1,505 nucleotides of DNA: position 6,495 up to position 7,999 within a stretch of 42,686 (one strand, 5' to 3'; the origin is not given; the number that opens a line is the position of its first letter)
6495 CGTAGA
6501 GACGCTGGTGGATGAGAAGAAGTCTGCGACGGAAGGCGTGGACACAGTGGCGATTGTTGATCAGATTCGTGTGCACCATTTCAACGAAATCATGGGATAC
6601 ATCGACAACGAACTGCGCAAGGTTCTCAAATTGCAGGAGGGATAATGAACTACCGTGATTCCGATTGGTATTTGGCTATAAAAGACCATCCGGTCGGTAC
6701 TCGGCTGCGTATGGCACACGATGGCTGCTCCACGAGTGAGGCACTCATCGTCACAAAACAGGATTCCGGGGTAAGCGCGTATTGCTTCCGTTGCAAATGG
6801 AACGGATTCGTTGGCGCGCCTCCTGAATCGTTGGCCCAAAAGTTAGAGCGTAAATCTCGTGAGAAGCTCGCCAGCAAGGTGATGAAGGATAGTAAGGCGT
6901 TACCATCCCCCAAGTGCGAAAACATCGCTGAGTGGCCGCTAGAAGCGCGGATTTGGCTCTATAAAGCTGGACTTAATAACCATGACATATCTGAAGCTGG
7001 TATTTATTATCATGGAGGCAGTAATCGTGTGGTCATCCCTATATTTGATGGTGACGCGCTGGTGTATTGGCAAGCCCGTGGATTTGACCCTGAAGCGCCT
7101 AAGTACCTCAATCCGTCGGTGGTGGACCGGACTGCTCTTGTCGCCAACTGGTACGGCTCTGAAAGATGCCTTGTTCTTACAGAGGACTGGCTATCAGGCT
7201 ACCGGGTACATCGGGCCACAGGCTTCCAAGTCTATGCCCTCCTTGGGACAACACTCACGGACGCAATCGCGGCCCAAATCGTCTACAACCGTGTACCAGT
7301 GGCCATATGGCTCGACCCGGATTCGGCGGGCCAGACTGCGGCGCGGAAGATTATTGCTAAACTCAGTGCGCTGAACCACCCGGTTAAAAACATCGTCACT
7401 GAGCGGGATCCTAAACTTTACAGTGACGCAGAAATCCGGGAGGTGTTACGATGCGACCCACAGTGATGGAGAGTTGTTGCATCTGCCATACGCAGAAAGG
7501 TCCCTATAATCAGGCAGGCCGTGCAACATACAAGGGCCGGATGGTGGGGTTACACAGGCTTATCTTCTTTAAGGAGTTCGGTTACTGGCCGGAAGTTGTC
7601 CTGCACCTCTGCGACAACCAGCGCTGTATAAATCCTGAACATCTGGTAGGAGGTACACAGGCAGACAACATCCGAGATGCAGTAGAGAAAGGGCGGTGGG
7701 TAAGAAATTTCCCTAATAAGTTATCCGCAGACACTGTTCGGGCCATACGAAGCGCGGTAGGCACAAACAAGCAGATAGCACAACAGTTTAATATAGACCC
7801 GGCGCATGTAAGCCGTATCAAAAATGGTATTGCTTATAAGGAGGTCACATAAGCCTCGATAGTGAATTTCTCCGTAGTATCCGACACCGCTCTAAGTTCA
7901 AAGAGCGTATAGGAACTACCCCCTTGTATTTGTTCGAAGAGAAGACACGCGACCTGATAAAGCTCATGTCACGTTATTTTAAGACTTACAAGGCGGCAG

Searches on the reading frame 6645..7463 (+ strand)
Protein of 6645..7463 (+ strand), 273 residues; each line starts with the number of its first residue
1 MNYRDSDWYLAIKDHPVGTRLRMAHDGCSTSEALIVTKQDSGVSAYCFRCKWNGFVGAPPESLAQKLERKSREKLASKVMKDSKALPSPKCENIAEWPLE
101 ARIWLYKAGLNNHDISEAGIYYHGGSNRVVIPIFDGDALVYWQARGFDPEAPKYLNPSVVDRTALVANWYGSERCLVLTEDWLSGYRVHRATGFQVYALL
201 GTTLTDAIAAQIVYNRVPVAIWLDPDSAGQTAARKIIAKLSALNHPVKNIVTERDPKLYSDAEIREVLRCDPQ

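Call 20: search_protein_families(library=pfam, proteins=[window:6645-7463:+], max_evalue=0.01)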
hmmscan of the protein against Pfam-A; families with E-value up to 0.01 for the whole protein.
window:6645-7463:+ (273 aa): 4 families
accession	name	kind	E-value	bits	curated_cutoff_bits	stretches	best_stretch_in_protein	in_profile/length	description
PF13662.12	Toprim_4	-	2.3e-06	28.2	25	1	175-248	2-82/85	Toprim domain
PF13155.12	Toprim_2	-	7.3e-06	26.7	22.1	1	181-248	8-74/88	Toprim-like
PF13362.12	Toprim_3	-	9.4e-05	23.2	27.2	1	179-250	5-77/95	Toprim domain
PF01751.28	Toprim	-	0.00016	22.2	23.1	1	185-249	11-90/96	Toprim domain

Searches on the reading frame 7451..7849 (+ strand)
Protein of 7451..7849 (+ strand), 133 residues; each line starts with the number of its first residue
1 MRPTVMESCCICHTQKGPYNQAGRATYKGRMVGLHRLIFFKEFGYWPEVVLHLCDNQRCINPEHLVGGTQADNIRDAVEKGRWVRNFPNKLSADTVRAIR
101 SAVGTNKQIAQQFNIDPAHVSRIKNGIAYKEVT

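Call 20: search_protein_families(library=pfam, proteins=[window:7451-7849:+], max_evalue=0.01)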
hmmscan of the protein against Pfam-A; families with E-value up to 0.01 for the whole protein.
window:7451-7849:+ (133 aa): 3 families
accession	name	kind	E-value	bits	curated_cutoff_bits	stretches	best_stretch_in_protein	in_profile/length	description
PF13392.12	HNH_3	-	1.4e-10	41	24.8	1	33-73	2-44/46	HNH endonuclease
PF05551.17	zf-His_Me_endon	-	9.4e-07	29.5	27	1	49-95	66-112/131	Zinc-binding loop region of homing endonuclease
PF06366.19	FlhE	-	0.008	16.6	25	0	48-88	45-85/106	Flagellar protein FlhE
